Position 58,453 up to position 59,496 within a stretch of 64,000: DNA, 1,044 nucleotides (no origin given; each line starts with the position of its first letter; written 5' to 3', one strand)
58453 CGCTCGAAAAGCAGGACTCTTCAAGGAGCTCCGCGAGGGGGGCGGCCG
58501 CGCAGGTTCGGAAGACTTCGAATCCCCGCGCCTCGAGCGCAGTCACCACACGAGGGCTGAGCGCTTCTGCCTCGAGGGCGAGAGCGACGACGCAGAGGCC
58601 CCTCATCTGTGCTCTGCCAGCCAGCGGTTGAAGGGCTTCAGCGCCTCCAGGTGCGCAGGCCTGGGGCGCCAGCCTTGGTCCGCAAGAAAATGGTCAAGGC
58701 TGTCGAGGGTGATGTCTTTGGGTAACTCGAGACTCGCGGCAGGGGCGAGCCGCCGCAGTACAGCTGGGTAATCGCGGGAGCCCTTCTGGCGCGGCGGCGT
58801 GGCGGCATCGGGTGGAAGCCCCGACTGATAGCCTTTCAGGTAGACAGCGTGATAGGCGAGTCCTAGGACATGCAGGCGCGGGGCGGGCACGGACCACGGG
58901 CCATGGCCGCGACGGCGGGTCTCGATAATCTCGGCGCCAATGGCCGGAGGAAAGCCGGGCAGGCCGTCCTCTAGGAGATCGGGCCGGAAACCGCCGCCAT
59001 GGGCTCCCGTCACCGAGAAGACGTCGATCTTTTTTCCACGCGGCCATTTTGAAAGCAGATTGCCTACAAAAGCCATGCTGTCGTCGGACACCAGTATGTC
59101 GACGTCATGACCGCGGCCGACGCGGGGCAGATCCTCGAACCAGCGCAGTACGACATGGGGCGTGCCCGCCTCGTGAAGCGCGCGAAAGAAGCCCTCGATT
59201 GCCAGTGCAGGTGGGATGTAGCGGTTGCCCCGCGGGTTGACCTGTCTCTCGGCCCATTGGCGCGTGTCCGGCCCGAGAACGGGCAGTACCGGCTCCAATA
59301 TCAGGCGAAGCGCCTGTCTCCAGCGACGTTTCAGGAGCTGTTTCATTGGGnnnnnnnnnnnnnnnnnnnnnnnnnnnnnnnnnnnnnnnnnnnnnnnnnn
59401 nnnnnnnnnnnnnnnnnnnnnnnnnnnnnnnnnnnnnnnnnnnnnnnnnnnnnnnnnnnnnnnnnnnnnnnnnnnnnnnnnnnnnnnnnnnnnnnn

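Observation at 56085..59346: Two convergent, paralogous NTase-like + kinase-like modules embedded in the polysaccharide island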

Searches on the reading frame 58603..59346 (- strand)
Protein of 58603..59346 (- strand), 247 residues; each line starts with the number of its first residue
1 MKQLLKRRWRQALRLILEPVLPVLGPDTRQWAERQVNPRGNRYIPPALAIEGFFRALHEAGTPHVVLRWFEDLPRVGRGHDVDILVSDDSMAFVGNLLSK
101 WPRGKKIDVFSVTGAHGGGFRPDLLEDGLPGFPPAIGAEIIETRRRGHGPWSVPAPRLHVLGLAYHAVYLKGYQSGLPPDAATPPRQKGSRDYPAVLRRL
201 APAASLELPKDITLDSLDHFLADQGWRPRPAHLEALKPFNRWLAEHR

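Call 3: search_protein_families(library=pfam, proteins=[window:58603-59346:-], max_evalue=1)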
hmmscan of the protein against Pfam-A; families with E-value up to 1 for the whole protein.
window:58603-59346:- (247 aa): 0 families

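Call 4: search_protein_families(library=ncbifam, proteins=[window:58603-59346:-], max_evalue=1)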
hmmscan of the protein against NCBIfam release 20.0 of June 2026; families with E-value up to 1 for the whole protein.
window:58603-59346:- (247 aa): 0 families

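Call 6: search_solved_structures(query=window:58603-59346:-, max_evalue=10)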
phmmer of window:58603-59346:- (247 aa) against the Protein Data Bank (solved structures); distinct sequences matched with E-value up to 10: 4.
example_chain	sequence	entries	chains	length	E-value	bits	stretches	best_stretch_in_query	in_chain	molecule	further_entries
1nba_A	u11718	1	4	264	0.14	14.6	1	83-152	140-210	N-CARBAMOYLSARCOSINE AMIDOHYDROLASE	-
2q7z_A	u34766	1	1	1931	0.14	14.6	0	145-163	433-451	Complement receptor type 1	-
3qac_A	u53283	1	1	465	1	11.8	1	20-47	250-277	11S globulin seed storage protein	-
5ukv_A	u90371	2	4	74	1.1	11.6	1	55-88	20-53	ATP-binding protein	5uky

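Call 8: find_homologous_proteins(query=window:58603-59346:-, max_evalue=0.001)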
Query window:58603-59346:- (247 aa): 30 proteins with E <= 0.001 among 1968 candidates.
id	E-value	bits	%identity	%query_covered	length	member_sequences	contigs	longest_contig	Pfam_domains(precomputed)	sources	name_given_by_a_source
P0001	1.2e-165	567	100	100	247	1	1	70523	-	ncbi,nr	ncbi:MAG: hypothetical protein LC676_09835 [Loktanella sp.]|nr:hypothetical protein [Loktanella sp.]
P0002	2.0e-143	495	87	100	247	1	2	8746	-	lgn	-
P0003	6.9e-135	467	83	100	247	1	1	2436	-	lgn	-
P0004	6.1e-126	437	83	90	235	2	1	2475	-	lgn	-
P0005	1.1e-123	430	77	100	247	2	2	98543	-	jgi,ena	-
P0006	9.5e-121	420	77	100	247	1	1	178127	-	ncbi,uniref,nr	ncbi:hypothetical protein [Histidinibacterium lentulum]|uniref:Uncharacterized protein n=1 Tax=Histi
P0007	1.8e-114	400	72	99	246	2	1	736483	-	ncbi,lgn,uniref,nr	ncbi:hypothetical protein OG2516_14980 [Oceanicola granulosus HTCC2516]|uniref:Uncharacterized prote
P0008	2.0e-80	288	56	99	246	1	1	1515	-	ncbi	-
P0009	4.3e-80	287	55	99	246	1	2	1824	-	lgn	-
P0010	6.6e-80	286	56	99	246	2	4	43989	-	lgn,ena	-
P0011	7.7e-79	283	55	93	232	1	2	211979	-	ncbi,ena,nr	ncbi:MAG: hypothetical protein QNJ44_05535 [Rhodobacter sp.]|nr:hypothetical protein [Rhodobacter sp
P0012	9.9e-77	276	56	95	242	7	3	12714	-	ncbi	-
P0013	1.3e-76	276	55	96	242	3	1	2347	-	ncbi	-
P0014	3.6e-76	274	55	95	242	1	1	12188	-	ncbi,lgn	-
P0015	1.1e-74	269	52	99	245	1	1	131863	-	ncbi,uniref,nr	ncbi:hypothetical protein PGB28_14230 [Primorskyibacter aestuariivivens]|uniref:hypothetical protein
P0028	3.7e-30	123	40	81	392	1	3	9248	-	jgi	jgi:hypothetical protein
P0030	2.2e-14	71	32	85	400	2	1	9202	-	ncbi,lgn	-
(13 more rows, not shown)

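Call 11: find_encoding_contigs(protein=P0007, flank=10000, max_places=2)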
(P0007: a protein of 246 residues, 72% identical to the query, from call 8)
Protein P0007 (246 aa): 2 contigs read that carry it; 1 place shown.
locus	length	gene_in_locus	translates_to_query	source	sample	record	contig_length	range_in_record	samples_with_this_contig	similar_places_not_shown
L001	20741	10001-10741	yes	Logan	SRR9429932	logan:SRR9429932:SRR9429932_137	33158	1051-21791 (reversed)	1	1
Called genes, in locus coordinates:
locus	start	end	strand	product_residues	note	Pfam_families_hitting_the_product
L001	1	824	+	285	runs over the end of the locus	PF00682:HMGL-like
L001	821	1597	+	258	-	PF00378:ECH_1, PF16113:ECH_2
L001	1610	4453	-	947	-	PF02347:GDC-P, PF21478:GcvP2_C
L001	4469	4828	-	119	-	PF01597:GCV_H, PF00364:Biotin_lipoyl (weak)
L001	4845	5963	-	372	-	PF01571:GCV_T, PF08669:GCV_T_C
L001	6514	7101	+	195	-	PF02397:Bac_transf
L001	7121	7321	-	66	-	-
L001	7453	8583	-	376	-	PF13439:Glyco_transf_4 (weak), PF00534:Glycos_transf_1, PF13692:Glyco_trans_1_4, PF13524:Glyco_trans_1_2 (weak), PF20706:GT4-conflict (weak)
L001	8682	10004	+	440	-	PF01943:Polysacc_synt, PF13440:Polysacc_synt_3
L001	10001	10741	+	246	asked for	-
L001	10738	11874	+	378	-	-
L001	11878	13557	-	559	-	-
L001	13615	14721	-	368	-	PF13439:Glyco_transf_4, PF13579:Glyco_trans_4_4, PF20706:GT4-conflict, PF00534:Glycos_transf_1, PF13692:Glyco_trans_1_4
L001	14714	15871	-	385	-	PF13439:Glyco_transf_4, PF13579:Glyco_trans_4_4, PF20706:GT4-conflict, PF00534:Glycos_transf_1, PF13692:Glyco_trans_1_4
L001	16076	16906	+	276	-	PF00535:Glycos_transf_2, PF10111:Glyco_tranf_2_2, PF13641:Glyco_tranf_2_3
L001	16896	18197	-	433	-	PF04932:Wzy_C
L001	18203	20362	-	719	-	PF13807:GNVR (weak)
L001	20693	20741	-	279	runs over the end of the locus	-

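Call 14: find_encoding_contigs(protein=P0006, flank=6000, max_places=2)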
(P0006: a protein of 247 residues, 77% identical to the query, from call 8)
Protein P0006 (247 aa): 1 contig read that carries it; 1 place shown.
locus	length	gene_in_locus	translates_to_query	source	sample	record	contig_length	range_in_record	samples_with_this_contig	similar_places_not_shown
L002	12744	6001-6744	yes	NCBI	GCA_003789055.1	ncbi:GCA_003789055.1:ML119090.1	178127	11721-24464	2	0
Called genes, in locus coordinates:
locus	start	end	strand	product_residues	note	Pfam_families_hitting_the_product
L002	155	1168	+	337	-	PF13403:Hint_2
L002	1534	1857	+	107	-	-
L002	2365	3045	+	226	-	PF02397:Bac_transf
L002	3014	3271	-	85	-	-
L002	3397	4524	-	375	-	PF13439:Glyco_transf_4, PF13524:Glyco_trans_1_2 (faint), PF20706:GT4-conflict (faint), PF00534:Glycos_transf_1, PF13692:Glyco_trans_1_4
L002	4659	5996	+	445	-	PF01943:Polysacc_synt, PF13440:Polysacc_synt_3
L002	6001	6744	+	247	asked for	-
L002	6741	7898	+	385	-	-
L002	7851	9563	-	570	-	-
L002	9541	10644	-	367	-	PF13439:Glyco_transf_4, PF13579:Glyco_trans_4_4, PF20706:GT4-conflict (weak), PF00534:Glycos_transf_1, PF13692:Glyco_trans_1_4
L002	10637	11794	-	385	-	PF13439:Glyco_transf_4, PF13579:Glyco_trans_4_4, PF20706:GT4-conflict, PF00534:Glycos_transf_1, PF13692:Glyco_trans_1_4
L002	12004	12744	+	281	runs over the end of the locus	PF00535:Glycos_transf_2, PF10111:Glyco_tranf_2_2, PF13641:Glyco_tranf_2_3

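Call 15: find_encoding_contigs(protein=P0005, flank=6000, max_places=2)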
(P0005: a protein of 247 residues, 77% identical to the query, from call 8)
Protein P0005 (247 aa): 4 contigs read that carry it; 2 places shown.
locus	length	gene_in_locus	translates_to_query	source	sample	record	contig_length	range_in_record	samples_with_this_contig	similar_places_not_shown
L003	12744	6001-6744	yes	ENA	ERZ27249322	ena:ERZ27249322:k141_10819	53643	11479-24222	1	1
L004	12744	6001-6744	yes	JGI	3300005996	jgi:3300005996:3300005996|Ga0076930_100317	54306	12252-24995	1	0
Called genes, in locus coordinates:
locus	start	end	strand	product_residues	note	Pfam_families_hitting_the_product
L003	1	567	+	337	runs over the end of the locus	PF13403:Hint_2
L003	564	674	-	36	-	-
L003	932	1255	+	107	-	-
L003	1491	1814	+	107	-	-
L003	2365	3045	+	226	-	PF02397:Bac_transf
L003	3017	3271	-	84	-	-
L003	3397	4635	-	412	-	PF13439:Glyco_transf_4, PF20706:GT4-conflict (weak), PF00534:Glycos_transf_1, PF13692:Glyco_trans_1_4, PF13524:Glyco_trans_1_2 (weak)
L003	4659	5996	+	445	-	PF01943:Polysacc_synt, PF13440:Polysacc_synt_3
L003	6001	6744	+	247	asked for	-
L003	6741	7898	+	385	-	-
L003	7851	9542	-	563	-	-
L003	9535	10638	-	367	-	PF13439:Glyco_transf_4, PF13579:Glyco_trans_4_4, PF20706:GT4-conflict (weak), PF00534:Glycos_transf_1, PF13692:Glyco_trans_1_4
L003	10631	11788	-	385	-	PF13439:Glyco_transf_4, PF13579:Glyco_trans_4_4, PF20706:GT4-conflict, PF00534:Glycos_transf_1, PF13692:Glyco_trans_1_4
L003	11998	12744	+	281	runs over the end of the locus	PF00535:Glycos_transf_2, PF10111:Glyco_tranf_2_2 (weak), PF13641:Glyco_tranf_2_3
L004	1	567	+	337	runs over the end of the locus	PF13403:Hint_2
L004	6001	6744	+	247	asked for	-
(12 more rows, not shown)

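Call 16: find_encoding_contigs(protein=P0002, flank=6000, max_places=2)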
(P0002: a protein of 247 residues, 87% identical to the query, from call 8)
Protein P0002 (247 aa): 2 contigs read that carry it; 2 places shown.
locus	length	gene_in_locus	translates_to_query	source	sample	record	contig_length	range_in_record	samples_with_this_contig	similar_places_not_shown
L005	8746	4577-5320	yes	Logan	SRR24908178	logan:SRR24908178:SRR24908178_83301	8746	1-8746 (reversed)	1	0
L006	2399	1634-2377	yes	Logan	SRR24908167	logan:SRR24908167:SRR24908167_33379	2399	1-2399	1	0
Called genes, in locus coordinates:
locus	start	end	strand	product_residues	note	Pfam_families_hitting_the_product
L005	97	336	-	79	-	-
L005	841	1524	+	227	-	PF02397:Bac_transf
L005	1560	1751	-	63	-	-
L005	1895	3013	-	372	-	PF13439:Glyco_transf_4, PF20706:GT4-conflict, PF00534:Glycos_transf_1, PF13692:Glyco_trans_1_4, PF13524:Glyco_trans_1_2 (weak)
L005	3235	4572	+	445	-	PF01943:Polysacc_synt, PF13440:Polysacc_synt_3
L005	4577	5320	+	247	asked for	-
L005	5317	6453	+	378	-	-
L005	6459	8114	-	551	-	-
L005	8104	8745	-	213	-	?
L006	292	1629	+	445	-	PF01943:Polysacc_synt, PF13440:Polysacc_synt_3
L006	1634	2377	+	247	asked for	-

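Call 23: search_solved_structures(query=A1, max_evalue=10, show_alignments=2)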
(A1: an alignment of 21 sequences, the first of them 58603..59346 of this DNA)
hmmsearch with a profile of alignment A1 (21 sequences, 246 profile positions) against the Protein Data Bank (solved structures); distinct sequences matched with E-value up to 10: 0.

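Call 37: find_encoding_contigs(protein=P0028, flank=6000, max_places=3)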
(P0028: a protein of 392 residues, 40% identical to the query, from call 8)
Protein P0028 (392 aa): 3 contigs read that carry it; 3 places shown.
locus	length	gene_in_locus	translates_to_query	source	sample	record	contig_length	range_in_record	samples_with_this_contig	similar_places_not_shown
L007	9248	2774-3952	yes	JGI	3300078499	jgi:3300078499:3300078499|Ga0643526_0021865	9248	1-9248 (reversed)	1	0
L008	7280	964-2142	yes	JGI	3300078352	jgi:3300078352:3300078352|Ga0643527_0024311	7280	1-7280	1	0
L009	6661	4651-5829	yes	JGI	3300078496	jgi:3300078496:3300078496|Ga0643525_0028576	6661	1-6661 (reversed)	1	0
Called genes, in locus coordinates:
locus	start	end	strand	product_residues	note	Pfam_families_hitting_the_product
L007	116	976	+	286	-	-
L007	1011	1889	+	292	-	PF06293:Kdo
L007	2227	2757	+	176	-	PF04991:LicD (weak)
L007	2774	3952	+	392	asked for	-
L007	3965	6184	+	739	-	PF01804:Penicil_amidase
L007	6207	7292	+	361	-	PF05544:Pro_racemase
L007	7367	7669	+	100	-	-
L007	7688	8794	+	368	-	PF01699:Na_Ca_ex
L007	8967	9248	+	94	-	?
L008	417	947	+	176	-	PF04991:LicD (weak)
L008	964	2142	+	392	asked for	-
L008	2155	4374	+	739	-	PF01804:Penicil_amidase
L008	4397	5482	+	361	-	PF05544:Pro_racemase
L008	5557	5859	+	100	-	-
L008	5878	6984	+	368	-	PF01699:Na_Ca_ex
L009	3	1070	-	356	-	?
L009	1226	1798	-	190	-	-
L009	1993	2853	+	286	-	-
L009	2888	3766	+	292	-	PF06293:Kdo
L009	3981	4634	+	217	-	PF04991:LicD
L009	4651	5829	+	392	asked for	-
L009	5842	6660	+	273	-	?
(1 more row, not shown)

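Call 38: find_encoding_contigs(protein=P0030, flank=6000, max_places=3)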
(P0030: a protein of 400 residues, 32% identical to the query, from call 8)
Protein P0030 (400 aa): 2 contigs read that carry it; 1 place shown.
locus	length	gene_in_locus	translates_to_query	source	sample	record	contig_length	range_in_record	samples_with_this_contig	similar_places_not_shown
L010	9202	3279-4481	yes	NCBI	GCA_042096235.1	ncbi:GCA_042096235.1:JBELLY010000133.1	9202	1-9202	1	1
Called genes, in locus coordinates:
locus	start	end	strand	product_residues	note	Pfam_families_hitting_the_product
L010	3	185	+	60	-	?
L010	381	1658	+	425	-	PF03721:UDPG_MGDP_dh_N, PF00984:UDPG_MGDP_dh, PF03720:UDPG_MGDP_dh_C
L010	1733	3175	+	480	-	PF01943:Polysacc_synt, PF13440:Polysacc_synt_3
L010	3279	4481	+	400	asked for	-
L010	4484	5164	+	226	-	PF07714:PK_Tyr_Ser-Thr (weak), PF00069:Pkinase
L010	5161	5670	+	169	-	PF00132:Hexapep (faint)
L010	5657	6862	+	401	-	PF04932:Wzy_C (weak)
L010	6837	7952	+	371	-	PF13439:Glyco_transf_4, PF13579:Glyco_trans_4_4 (weak), PF20706:GT4-conflict (weak), PF00534:Glycos_transf_1, PF13692:Glyco_trans_1_4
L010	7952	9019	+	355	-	PF00534:Glycos_transf_1, PF13692:Glyco_trans_1_4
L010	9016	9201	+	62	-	?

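Call 42: predict_structure(alignment_id=A1)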
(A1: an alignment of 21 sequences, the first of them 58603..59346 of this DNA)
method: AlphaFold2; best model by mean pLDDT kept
length: 247 residues; sequences in the alignment: 21
mean_pLDDT: 92.4   pTM: 0.87
mean pLDDT of the five models: 92.4, 92.4, 92.2, 91.1, 91.1
residues with pLDDT >= 90: 187; 70-90: 60; 50-70: 0; < 50: 0
segments of 3 or more residues with pLDDT < 50: none
pLDDT, mean of each block of 10 residues (from residue 1): 85 89 89 91 94 96 88 82 95 95 93 91 82 95 93 95 97 96 94 94 96 98 96 93 91
secondary structure, 60 per line:
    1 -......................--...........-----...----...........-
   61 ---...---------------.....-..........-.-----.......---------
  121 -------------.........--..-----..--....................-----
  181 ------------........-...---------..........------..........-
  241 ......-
elements in order: H2-23 H26-36 E42-44 H49-59 E64-66 E82-86 H88-97 E105-111 H134-142 H156-175 H193-200 H214-223 H230-239 H241-246

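Call 45: fold_search(model_id=the predicted structure, library=pdb)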
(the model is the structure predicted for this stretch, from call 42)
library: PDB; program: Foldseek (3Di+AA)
matches with E <= 10: 90; with E <= 0.001: 0
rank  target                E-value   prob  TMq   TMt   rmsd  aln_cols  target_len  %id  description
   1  8an5_B                3.8e-02  0.75  0.29  0.38   8.8       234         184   14  MenAT1 toxin-antitoxin complex (rv0078a-rv0078b) from Mycobacterium tuberculosis H37Rv (released 2023-08-02)
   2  8an4_A                6.0e-02  0.66  0.28  0.35  10.0       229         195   12  MenT1 toxin (rv0078a) from Mycobacterium tuberculosis H37Rv (released 2023-08-02)
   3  8an4_B                8.4e-02  0.63  0.29  0.37   9.5       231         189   12  MenT1 toxin (rv0078a) from Mycobacterium tuberculosis H37Rv (released 2023-08-02)
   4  4wse_B                4.6e-01  0.14  0.27  0.15  13.1       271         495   11  Crystal structure of the Mimivirus polyadenylate synthase (released 2015-04-01)
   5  5cfu                  5.2e-01  0.41  0.35  0.45   7.0       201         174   12  Crystal Structure of ANT(2")-Ia in complex with adenylyl-2"-tobramycin (released 2016-07-20)
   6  1uet                  6.9e-01  0.09  0.23  0.15  20.3       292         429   13  Divergent evolutions of trinucleotide polymerization revealed by an archaeal CCA-adding enzyme structure (released 2003-12-02)
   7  5cfs                  7.3e-01  0.30  0.34  0.44   7.1       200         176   14  Crystal Structure of ANT(2")-Ia in complex with AMPCPP and tobramycin (released 2016-03-16)
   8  4wqk                  7.3e-01  0.25  0.32  0.42   7.1       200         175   12  Crystal structure of aminoglycoside nucleotidylyltransferase ANT(2")-Ia, apo form (released 2014-11-12)
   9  4p37_A                8.1e-01  0.15  0.31  0.17  12.4       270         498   10  Crystal structure of the Megavirus polyadenylate synthase (released 2015-04-01)
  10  4wse_A                1.1e+00  0.13  0.31  0.18  11.6       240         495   11  Crystal structure of the Mimivirus polyadenylate synthase (released 2015-04-01)
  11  3ova_A                1.1e+00  0.06  0.22  0.14  20.4       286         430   14  How the CCA-adding Enzyme Selects Adenine over Cytosine in Position 76 of tRNA (released 2010-12-01)
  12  2zh7_A                1.5e+00  0.06  0.23  0.14  20.2       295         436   14  Complex structure of AFCCA with tRNAminiDG (released 2008-08-05)
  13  4x4u_A                1.6e+00  0.06  0.23  0.15  20.4       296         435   13  Crystal structure of the A.fulgidus CCA-adding enzyme in complex with a human MenBeta minihelix ending in CCACC (released 2015-02-11)
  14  4p37_B                1.7e+00  0.12  0.31  0.17  10.3       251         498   11  Crystal structure of the Megavirus polyadenylate synthase (released 2015-04-01)
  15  5kal_B                2.1e+00  0.02  0.17  0.15  15.3       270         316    9  Terminal uridylyl transferase 4 from Trypanosoma brucei with bound UTP and UpU (released 2016-10-26)
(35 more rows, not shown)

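Call 53: search_protein_representatives(alignment_id=A1)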
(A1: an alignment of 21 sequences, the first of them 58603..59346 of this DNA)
Query: 21 sequences, 246 profile positions. Proteins with E-value up to 0.001 (for the whole library): 1216; up to 1e-10: 736; up to 1e-30: 428. The best 150 are listed.
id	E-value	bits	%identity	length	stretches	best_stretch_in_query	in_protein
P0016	5.0e-106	369.8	-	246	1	1-246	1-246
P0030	5.9e-75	268.1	-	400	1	3-245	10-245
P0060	7.1e-72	258.0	-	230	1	26-245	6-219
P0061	1.4e-70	253.7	-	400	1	25-245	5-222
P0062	2.1e-70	253.1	-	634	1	29-245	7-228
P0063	4.1e-69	248.9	-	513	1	33-244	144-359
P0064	5.4e-69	248.5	-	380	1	37-245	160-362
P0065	8.7e-69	247.8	-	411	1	19-244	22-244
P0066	3.3e-68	246.0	-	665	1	22-245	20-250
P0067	8.8e-68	244.6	-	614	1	31-245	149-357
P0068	1.9e-67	243.4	-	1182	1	12-244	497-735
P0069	2.1e-67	243.3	-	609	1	24-244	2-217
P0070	1.6e-66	240.4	-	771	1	36-245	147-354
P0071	1.9e-66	240.2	-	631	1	24-245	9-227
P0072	3.4e-66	239.4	-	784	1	31-244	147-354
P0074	4.3e-66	239.0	-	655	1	37-245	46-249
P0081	1.7e-64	233.8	-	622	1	33-244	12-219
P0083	4.1e-64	232.6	-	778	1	31-240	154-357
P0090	8.4e-63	228.3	-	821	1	18-244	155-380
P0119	1.4e-59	217.7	-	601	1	31-245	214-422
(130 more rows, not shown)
